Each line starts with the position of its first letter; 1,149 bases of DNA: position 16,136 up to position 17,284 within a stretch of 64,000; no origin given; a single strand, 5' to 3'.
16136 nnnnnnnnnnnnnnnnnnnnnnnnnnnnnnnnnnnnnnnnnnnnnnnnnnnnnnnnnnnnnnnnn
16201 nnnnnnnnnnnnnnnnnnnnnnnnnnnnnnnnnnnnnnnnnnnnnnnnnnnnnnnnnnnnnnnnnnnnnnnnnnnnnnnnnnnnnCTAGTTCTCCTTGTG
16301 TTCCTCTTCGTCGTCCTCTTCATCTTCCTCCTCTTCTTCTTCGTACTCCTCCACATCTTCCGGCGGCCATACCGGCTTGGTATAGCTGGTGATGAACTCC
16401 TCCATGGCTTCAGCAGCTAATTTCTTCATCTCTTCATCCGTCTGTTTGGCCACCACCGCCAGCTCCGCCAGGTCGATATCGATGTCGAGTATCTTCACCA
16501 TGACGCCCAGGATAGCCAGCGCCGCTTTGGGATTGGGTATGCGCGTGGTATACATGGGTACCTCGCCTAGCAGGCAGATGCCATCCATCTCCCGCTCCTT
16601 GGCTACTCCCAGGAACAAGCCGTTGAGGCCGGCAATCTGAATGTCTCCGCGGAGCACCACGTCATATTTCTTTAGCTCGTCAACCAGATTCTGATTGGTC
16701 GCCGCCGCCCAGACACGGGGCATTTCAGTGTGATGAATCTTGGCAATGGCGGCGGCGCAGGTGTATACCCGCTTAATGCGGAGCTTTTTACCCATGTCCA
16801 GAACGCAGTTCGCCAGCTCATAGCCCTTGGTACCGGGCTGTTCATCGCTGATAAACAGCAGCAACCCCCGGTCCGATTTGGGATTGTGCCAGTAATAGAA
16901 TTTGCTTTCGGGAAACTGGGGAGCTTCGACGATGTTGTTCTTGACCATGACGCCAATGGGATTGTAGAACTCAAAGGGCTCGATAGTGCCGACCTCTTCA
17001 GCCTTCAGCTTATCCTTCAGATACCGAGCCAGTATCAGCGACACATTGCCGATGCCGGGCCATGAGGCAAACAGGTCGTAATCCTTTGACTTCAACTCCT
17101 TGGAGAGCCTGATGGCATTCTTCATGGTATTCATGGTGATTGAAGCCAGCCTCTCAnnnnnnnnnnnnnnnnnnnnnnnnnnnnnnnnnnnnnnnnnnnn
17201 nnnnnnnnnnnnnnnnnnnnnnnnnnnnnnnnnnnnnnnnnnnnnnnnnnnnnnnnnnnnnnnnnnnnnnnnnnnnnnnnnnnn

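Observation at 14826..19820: tldD-pmbA operon extended by a PAC2 (proteasome-assembly-chaperone-like) protein with poly-acidic tail, a HEAT-repeat protein and a GNAT acetyltransferase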

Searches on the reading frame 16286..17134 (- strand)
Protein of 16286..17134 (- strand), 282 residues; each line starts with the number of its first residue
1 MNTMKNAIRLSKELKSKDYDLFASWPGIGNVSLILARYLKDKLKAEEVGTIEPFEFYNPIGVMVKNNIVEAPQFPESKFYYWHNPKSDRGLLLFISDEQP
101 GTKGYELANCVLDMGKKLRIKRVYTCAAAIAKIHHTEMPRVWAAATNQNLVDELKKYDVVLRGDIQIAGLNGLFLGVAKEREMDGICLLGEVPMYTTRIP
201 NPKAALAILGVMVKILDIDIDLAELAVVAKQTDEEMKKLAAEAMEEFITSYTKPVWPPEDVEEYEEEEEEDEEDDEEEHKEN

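Call 3: search_protein_families(library=pfam, proteins=[window:16286-17134:-], max_evalue=0.01)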
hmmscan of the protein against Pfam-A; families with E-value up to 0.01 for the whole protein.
window:16286-17134:- (282 aa): 1 family
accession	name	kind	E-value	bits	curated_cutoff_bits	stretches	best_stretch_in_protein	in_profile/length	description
PF09754.15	PAC2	-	5.9e-40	137.8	25.8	1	21-240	1-215/215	PAC2 family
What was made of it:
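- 16286..17134 (-): PAC2-family, PbaB-like protein (282 aa). It has an alpha/beta/alpha core, a conserved beta4-beta5 hairpin (residues ~57-78), a long C-terminal helix (223-247), the invariant YTKPVWP motif and a disordered acidic tail. PF09754 E=5.9e-40 (call 3).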

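Call 4: search_protein_families(library=ncbifam, proteins=[window:16286-17134:-], max_evalue=0.01)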
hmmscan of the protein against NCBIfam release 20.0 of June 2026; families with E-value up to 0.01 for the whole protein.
window:16286-17134:- (282 aa): 2 families
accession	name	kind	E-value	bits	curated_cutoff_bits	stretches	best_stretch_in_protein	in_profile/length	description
TIGR00162.1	TIGR00162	hypoth_equivalog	9.7e-36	123.5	200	1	9-246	10-241/260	proteasome assembly chaperone family protein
TIGR00161.1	TIGR00161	hypoth_equivalog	1.6e-19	70.5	199.25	1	18-245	17-227/239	proteasome assembly chaperone family protein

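Call 6: find_homologous_proteins(query=window:16286-17134:-)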
Query window:16286-17134:- (282 aa): 2366 proteins with E <= 0.001 among 3321 candidates; the best 120 are listed.
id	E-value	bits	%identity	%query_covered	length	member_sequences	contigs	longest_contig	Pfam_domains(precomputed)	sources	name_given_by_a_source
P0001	5.7e-175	598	95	91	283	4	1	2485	PF09754.16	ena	-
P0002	8.0e-159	545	85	93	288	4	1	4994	PF09754.16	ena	-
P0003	1.9e-153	527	85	90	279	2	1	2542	PF09754.16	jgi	jgi:proteasome assembly chaperone (PAC2) family protein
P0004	1.4e-152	525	84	90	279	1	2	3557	PF09754.16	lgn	-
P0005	2.4e-152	524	85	90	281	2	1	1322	PF09754.16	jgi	jgi:proteasome assembly chaperone (PAC2) family protein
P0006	3.1e-152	523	84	91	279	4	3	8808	PF09754.16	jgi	jgi:uncharacterized protein (TIGR00162 family)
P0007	2.1e-151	521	84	90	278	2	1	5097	PF09754.16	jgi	jgi:proteasome assembly chaperone (PAC2) family protein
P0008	4.4e-151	520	84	90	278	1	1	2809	PF09754.16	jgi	-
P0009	5.4e-151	519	84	90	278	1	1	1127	PF09754.16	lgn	-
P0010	8.8e-151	519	84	90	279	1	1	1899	PF09754.16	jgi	jgi:uncharacterized protein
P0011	2.9e-150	517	84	91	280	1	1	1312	PF09754.16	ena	-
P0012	4.3e-150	516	84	90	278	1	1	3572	PF09754.16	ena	-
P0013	5.6e-150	516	84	90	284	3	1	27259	PF09754.16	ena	-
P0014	2.1e-149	514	79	99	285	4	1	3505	PF09754.16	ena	-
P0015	4.0e-149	513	83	90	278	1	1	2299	PF09754.16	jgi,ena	-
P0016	1.0e-148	512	83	90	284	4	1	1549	PF09754.16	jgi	jgi:proteasome assembly chaperone (PAC2) family protein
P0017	1.2e-148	512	83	91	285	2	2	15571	PF09754.16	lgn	-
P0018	3.8e-148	510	83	90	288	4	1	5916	PF09754.16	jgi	jgi:proteasome assembly chaperone (PAC2) family protein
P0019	1.2e-147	508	82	90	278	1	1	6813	PF09754.16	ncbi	-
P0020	5.3e-147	506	82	90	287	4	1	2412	PF09754.16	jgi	jgi:uncharacterized protein (TIGR00162 family)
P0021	1.1e-146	505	82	91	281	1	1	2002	PF09754.16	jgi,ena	-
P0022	5.2e-146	503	81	90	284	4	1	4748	PF09754.16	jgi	jgi:uncharacterized protein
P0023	1.9e-140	485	76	91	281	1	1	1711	PF09754.16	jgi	jgi:uncharacterized protein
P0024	5.9e-140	483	76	91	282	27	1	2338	PF09754.16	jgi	jgi:proteasome assembly chaperone (PAC2) family protein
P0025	1.1e-138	479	76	91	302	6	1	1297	PF09754.16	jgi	-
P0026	8.2e-137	473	76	91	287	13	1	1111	PF09754.16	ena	-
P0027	8.4e-137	473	78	90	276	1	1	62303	PF09754.16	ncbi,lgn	-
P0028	1.0e-136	473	76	90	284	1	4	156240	PF09754.16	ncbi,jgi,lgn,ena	ncbi:MAG TPA: PAC2 family protein [Dehalococcoidia bacterium]|jgi:proteasome assembly chaperone (PAC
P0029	1.3e-136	472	76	91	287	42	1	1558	PF09754.16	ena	-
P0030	1.5e-136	472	76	90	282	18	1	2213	PF09754.16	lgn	-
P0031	1.5e-136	472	75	90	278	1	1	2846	PF09754.16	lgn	-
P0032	2.9e-136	471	77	90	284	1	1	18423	PF09754.16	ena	-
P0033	3.0e-136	471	74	91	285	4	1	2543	PF09754.16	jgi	jgi:uncharacterized protein (TIGR00162 family)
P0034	3.3e-136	471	76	90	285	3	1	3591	PF09754.16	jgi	jgi:uncharacterized protein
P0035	8.1e-136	470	74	91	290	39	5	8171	PF09754.16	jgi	jgi:proteasome assembly chaperone (PAC2) family protein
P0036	1.8e-135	469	76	90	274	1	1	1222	PF09754.16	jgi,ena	-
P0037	2.0e-135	468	76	90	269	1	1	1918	PF09754.16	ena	-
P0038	3.4e-135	468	76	90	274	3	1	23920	PF09754.16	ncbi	-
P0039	4.7e-135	467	76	90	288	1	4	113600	PF09754.16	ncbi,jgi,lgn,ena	-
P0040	7.4e-135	466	75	91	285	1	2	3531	PF09754.16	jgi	jgi:uncharacterized protein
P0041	2.1e-134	465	74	91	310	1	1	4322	PF09754.16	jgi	jgi:uncharacterized protein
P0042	2.1e-134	465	74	91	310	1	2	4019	PF09754.16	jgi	jgi:uncharacterized protein (TIGR00162 family)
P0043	2.1e-134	465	74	91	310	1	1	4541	PF09754.16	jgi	jgi:uncharacterized protein (TIGR00162 family)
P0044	4.7e-134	464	76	90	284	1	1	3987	PF09754.16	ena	-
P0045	5.5e-134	464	75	91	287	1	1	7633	PF09754.16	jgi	jgi:uncharacterized protein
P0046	5.7e-134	464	76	90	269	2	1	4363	PF09754.16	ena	-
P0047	7.2e-134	463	76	90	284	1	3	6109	PF09754.16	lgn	-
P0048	1.1e-133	463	75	90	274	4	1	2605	PF09754.16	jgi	jgi:proteasome assembly chaperone (PAC2) family protein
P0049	1.9e-133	462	72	99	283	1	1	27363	PF09754.16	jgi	jgi:proteasome assembly chaperone (PAC2) family protein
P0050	2.3e-133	462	73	90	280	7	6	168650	PF09754.16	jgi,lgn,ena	jgi:uncharacterized protein (TIGR00162 family)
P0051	7.7e-133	460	75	90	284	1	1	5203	PF09754.16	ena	-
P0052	1.0e-132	460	74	91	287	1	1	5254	PF09754.16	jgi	-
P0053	1.1e-132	459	74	90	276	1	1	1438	PF09754.16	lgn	-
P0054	1.3e-132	459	73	91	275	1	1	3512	PF09754.16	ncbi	-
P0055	3.2e-132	458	76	90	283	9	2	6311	PF09754.16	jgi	jgi:proteasome assembly chaperone (PAC2) family protein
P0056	5.3e-132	457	74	90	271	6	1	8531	PF09754.16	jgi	jgi:proteasome assembly chaperone (PAC2) family protein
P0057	5.9e-132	457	75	90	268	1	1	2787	PF09754.16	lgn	-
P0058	7.4e-132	457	73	95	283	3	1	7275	PF09754.16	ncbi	-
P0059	7.8e-132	457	73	90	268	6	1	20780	PF09754.16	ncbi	-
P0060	1.3e-131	456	73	90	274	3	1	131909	PF09754.16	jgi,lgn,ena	-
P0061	2.0e-131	455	71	90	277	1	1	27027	PF09754.16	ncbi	-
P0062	2.7e-131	455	71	91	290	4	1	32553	PF09754.16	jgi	jgi:proteasome assembly chaperone (PAC2) family protein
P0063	3.4e-131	454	73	94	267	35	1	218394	PF09754.16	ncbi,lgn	-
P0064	6.3e-131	454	72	94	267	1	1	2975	PF09754.16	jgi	jgi:proteasome assembly chaperone (PAC2) family protein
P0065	8.5e-131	453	72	90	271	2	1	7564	PF09754.16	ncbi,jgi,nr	ncbi:MAG: hypothetical protein FJZ88_00010 [Chloroflexi bacterium]|nr:hypothetical protein [Chlorofl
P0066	9.2e-131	453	72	90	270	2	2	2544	PF09754.16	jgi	jgi:proteasome assembly chaperone (PAC2) family protein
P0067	9.7e-131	453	73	94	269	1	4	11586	PF09754.16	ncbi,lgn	-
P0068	1.9e-130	452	74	90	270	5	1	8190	PF09754.16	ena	-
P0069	1.9e-130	452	72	90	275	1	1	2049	PF09754.16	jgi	jgi:proteasome assembly chaperone (PAC2) family protein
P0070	2.4e-130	452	72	90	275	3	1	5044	PF09754.16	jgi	jgi:proteasome assembly chaperone (PAC2) family protein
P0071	4.2e-130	451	69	90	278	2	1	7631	PF09754.16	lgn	-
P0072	4.4e-130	451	72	95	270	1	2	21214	PF09754.16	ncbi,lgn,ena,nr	ncbi:MAG TPA: hypothetical protein EYP71_05435 [Dehalococcoidia bacterium]|nr:hypothetical protein [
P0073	5.9e-130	450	73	90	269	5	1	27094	PF09754.16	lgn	-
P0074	8.4e-130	450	72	90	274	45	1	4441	PF09754.16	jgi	-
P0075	1.4e-129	449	73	90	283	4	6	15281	PF09754.16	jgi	jgi:proteasome assembly chaperone (PAC2) family protein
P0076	1.5e-129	449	72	90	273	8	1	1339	PF09754.16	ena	-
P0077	1.5e-129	449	72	90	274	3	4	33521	PF09754.16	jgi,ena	jgi:proteasome assembly chaperone (PAC2) family protein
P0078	4.2e-129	448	71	90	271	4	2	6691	PF09754.16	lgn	-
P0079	9.0e-129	447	72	95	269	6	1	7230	PF09754.16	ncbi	-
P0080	9.0e-129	447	73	90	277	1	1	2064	PF09754.16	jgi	jgi:proteasome assembly chaperone (PAC2) family protein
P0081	1.3e-128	446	74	90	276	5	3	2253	PF09754.16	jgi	jgi:uncharacterized protein (TIGR00162 family)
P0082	1.4e-128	446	74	90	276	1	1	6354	PF09754.16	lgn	-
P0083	2.3e-128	445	70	96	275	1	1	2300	PF09754.16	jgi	jgi:proteasome assembly chaperone (PAC2) family protein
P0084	2.6e-128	445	72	90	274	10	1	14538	PF09754.16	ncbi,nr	ncbi:MAG: hypothetical protein A2025_00380 [Chloroflexi bacterium RBG_19FT_COMBO_47_15]|nr:MAG: hypo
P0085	3.1e-128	445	71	90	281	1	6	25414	PF09754.16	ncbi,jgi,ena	-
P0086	3.6e-128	445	70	90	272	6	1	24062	PF09754.16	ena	-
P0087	3.7e-128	445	72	90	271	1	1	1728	PF09754.16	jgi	jgi:proteasome assembly chaperone (PAC2) family protein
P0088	4.1e-128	444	69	96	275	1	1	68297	PF09754.16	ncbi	ncbi:PAC2 family protein [Chloroflexota bacterium]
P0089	4.3e-128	444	70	89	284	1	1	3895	PF09754.16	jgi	jgi:uncharacterized protein (TIGR00162 family)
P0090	4.5e-128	444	72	90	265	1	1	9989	PF09754.16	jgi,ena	-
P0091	4.6e-128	444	72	90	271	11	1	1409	PF09754.16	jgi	-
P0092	5.6e-128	444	71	90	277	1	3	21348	PF09754.16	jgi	jgi:proteasome assembly chaperone (PAC2) family protein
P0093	6.3e-128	444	69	89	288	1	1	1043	PF09754.16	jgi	jgi:proteasome assembly chaperone (PAC2) family protein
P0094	7.8e-128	443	70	96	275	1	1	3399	PF09754.16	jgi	jgi:proteasome assembly chaperone (PAC2) family protein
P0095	8.8e-128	443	73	90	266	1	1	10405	PF09754.16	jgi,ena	-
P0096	9.7e-128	443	70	96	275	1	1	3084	PF09754.16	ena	-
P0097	1.6e-127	442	74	84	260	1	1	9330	PF09754.16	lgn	-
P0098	2.0e-127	442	69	90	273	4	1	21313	PF09754.16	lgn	-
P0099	2.1e-127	442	71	90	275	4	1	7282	PF09754.16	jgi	jgi:proteasome assembly chaperone (PAC2) family protein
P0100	2.8e-127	442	70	90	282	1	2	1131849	PF09754.16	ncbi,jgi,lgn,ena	-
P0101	3.6e-127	441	70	96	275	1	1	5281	PF09754.16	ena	-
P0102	3.8e-127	441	74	84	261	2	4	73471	PF09754.16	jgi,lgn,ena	jgi:proteasome assembly chaperone (PAC2) family protein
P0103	4.3e-127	441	68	91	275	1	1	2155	PF09754.16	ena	-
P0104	4.8e-127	441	72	90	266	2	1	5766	PF09754.16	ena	-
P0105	9.1e-127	440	71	90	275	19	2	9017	PF09754.16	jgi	jgi:proteasome assembly chaperone (PAC2) family protein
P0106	9.1e-127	440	71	91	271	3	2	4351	PF09754.16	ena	-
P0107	9.2e-127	440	73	90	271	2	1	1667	PF09754.16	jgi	-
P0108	9.7e-127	440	71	90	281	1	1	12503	PF09754.16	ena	-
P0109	1.4e-126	439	70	90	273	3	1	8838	PF09754.16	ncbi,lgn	-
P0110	1.7e-126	439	69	95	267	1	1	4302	PF09754.16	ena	-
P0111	1.8e-126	439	71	90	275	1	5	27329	PF09754.16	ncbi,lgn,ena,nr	ncbi:MAG: PAC2 family protein [Chloroflexi bacterium]|nr:PAC2 family protein [Chloroflexota bacteriu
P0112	1.8e-126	439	68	91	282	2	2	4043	PF09754.16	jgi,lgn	-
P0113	3.1e-126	438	70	90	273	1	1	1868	PF09754.16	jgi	jgi:uncharacterized protein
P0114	3.9e-126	438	70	90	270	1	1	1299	PF09754.16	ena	-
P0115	3.9e-126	438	71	90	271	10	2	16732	PF09754.16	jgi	jgi:proteasome assembly chaperone (PAC2) family protein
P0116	5.3e-126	437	68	96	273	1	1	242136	PF09754.16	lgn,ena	-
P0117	6.7e-126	437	72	90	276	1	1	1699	PF09754.16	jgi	jgi:uncharacterized protein (TIGR00162 family)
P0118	7.4e-126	437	72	91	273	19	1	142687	PF09754.16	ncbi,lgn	-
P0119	8.3e-126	437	71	90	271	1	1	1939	PF09754.16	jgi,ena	-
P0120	9.2e-126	437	68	89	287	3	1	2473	PF09754.16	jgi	jgi:uncharacterized protein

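Call 8: find_encoding_contigs(protein=P0100, flank=8000, max_places=3)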
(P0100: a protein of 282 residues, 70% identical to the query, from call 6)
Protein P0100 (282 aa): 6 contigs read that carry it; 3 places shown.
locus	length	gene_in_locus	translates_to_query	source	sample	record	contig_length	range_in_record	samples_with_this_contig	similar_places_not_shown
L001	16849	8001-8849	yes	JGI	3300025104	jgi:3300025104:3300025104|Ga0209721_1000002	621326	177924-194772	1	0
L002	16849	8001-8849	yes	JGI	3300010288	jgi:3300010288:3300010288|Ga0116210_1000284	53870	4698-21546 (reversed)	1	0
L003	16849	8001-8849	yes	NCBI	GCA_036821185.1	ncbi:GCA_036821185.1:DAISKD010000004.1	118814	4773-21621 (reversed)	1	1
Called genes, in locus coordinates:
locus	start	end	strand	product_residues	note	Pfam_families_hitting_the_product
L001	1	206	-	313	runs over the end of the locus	PF01063:Aminotran_4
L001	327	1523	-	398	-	PF00817:IMS, PF11798:IMS_HHH, PF21999:IMS_HHH_1, PF11799:IMS_C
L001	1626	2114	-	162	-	PF12802:MarR_2, PF13463:HTH_27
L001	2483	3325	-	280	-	PF00215:OMPdecase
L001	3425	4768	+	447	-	PF08245:Mur_ligase_M, PF02875:Mur_ligase_C, PF27239:FOL3_C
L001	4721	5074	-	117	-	-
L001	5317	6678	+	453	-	PF01523:PmbA_TldD_1st, PF19290:PmbA_TldD_2nd, PF19289:PmbA_TldD_3rd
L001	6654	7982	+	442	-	PF19289:PmbA_TldD_3rd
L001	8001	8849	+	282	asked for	PF09754:PAC2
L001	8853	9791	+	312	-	PF13513:HEAT_EZ (faint), PF12717:Cnd1 (faint), PF25786:HEAT_GCN1_C (faint), PF00514:Arm (faint), PF02985:HEAT (faint), PF13646:HEAT_2 (weak), PF23271:HEAT_GCN1 (faint), PF13646:HEAT_2, +1 more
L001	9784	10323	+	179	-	PF13302:Acetyltransf_3, PF00583:Acetyltransf_1, PF13523:Acetyltransf_8 (weak)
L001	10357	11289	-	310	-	PF17284:Spermine_synt_N, PF01564:Spermine_synth, PF05430:Methyltransf_30 (weak)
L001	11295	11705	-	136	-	PF02675:AdoMet_dc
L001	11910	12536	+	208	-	-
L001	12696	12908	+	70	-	PF09413:DUF2007 (weak)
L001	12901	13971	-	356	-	PF13500:AAA_26, PF07085:DRTGG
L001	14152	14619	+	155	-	PF03449:GreA_GreB_N, PF01272:GreA_GreB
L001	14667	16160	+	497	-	PF01336:tRNA_anti-codon, PF00152:tRNA-synt_2, PF01409:tRNA-synt_2d (faint)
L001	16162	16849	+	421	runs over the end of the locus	PF02403:Seryl_tRNA_N, PF00587:tRNA-synt_2b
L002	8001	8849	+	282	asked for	PF09754:PAC2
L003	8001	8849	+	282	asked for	PF09754:PAC2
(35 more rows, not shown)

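Call 9: find_encoding_contigs(protein=P0063, flank=8000, max_places=3)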
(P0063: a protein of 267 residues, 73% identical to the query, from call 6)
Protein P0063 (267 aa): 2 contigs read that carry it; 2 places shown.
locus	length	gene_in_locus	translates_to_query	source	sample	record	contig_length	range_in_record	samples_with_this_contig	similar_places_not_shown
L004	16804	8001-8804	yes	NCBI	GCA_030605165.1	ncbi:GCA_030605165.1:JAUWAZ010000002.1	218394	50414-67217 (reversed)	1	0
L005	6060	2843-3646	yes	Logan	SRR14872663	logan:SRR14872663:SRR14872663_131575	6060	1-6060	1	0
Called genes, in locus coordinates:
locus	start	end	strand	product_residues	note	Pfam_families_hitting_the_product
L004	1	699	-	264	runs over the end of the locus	PF00215:OMPdecase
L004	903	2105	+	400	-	-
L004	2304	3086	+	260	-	PF14279:HNH_5 (weak)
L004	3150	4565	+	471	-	PF08245:Mur_ligase_M, PF02875:Mur_ligase_C, PF27239:FOL3_C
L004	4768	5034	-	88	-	-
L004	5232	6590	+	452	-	PF01523:PmbA_TldD_1st, PF19290:PmbA_TldD_2nd, PF19289:PmbA_TldD_3rd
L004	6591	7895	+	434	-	PF01523:PmbA_TldD_1st, PF19289:PmbA_TldD_3rd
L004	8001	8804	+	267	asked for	PF09754:PAC2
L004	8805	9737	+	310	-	PF02985:HEAT (faint), PF25786:HEAT_GCN1_C (faint), PF00514:Arm (faint), PF12717:Cnd1 (faint), PF13513:HEAT_EZ (faint), PF13646:HEAT_2 (weak), PF23227:HEAT_MROH2B_C (faint), PF13646:HEAT_2, +1 more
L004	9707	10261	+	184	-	PF13302:Acetyltransf_3, PF00583:Acetyltransf_1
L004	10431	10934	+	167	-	PF01862:PvlArgDC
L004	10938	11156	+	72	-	PF17284:Spermine_synt_N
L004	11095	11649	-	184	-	PF00665:rve, PF13683:rve_3, PF13333:rve_2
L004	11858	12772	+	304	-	PF17284:Spermine_synt_N, PF01564:Spermine_synth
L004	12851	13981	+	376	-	PF13424:TPR_12 (faint), PF00515:TPR_1 (faint), PF07719:TPR_2 (faint), PF13181:TPR_8 (faint), PF13428:TPR_14 (faint), PF13432:TPR_16 (weak), PF13414:TPR_11 (faint), PF14559:TPR_19 (faint), +1 more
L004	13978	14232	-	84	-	PF17284:Spermine_synt_N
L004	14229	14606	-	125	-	PF02675:AdoMet_dc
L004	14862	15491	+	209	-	-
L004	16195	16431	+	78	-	-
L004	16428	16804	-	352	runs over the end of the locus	PF13500:AAA_26, PF07085:DRTGG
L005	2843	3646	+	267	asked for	PF09754:PAC2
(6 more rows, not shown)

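Call 14: find_related_loci(query=A1, collection=genome_contigs, flank=8000)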
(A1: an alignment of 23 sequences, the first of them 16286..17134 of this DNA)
Query A1 (282 aa) in genome_contigs; peptide patterns used: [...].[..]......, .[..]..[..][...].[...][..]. (x = any residue, [..] = any of these).
320 stretches matched a pattern; 300 encode a relative of the query (tblastn E <= 1e-3); the best 80 are kept; 80 distinct loci.
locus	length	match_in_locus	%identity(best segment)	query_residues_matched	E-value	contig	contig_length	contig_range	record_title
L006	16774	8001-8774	84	1-258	1e-152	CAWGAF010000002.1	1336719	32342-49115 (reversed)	MAG: uncultured Chloroflexia bacterium isolate MFD04408.bin.2.19 genome assembly, contig: contig_36051, whole genome sho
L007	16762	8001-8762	85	4-257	4e-149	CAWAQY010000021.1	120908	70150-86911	MAG: uncultured Chloroflexia bacterium isolate MFD02809.bin.2.211 genome assembly, contig: contig_223949, whole genome s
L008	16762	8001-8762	83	5-258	4e-148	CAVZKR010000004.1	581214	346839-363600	MAG: uncultured Chloroflexia bacterium isolate MFD04408.bin.2.47 genome assembly, contig: contig_28748, whole genome sho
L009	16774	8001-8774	76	1-258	3e-139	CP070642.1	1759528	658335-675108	MAG: Chloroflexota bacterium isolate bin905 chromosome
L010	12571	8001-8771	77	1-257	5e-138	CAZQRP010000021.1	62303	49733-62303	MAG TPA_asm: uncultured Dehalococcoidales bacterium isolate binchicken_co178_251 genome assembly, contig: NODE_874_lengt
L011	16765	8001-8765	76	4-258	6e-135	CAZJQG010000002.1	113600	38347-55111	MAG TPA_asm: uncultured Dehalococcoidales bacterium isolate SRP098346_co1_423 genome assembly, contig: NODE_20_length_11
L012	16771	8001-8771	73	2-258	7e-134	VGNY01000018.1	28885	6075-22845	MAG: Chloroflexi bacterium isolate M_DeepCast_200m_mx_194 M_DeepCast_200m_mx_194_Ga0194113_10001861, whole genome shotgu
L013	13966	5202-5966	73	4-258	5e-133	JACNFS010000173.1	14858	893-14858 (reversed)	MAG: Dehalococcoidia bacterium isolate NIOZ-UU108 NIOZ-UU_NODE_5046_length_14858_cov_16.7477, whole genome shotgun seque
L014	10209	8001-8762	73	4-257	2e-131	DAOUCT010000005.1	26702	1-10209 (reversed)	MAG TPA_asm: Dehalococcoidia bacterium isolate H85_861 38521, whole genome shotgun sequence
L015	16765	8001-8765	73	4-258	2e-131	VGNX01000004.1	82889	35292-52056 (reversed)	MAG: Chloroflexi bacterium isolate M_DeepCast_200m_m2_208 M_DeepCast_200m_m2_208_Ga0194113_10000141, whole genome shotgu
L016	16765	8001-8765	73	4-258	5e-131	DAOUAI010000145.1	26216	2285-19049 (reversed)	MAG TPA_asm: Dehalococcoidia bacterium isolate H62_637 k111_487080, whole genome shotgun sequence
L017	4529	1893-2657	73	4-258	3e-132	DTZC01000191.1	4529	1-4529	MAG TPA_asm: Dehalococcoidia bacterium isolate UWMA-0237 k99_2821746, whole genome shotgun sequence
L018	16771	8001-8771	72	2-258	2e-130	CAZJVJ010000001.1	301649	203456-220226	MAG TPA_asm: uncultured Dehalococcoidales bacterium isolate binchicken_co40_102 genome assembly, contig: NODE_32_length_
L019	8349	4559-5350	72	1-268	2e-130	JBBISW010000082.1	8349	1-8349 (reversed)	MAG: Chloroflexota bacterium isolate SLF170214_bin_382 NODE_7006_length_8349_cov_11.089703, whole genome shotgun sequenc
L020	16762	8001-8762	72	4-257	7e-130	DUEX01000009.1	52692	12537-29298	MAG TPA_asm: Dehalococcoidia bacterium isolate W265 Contig9, whole genome shotgun sequence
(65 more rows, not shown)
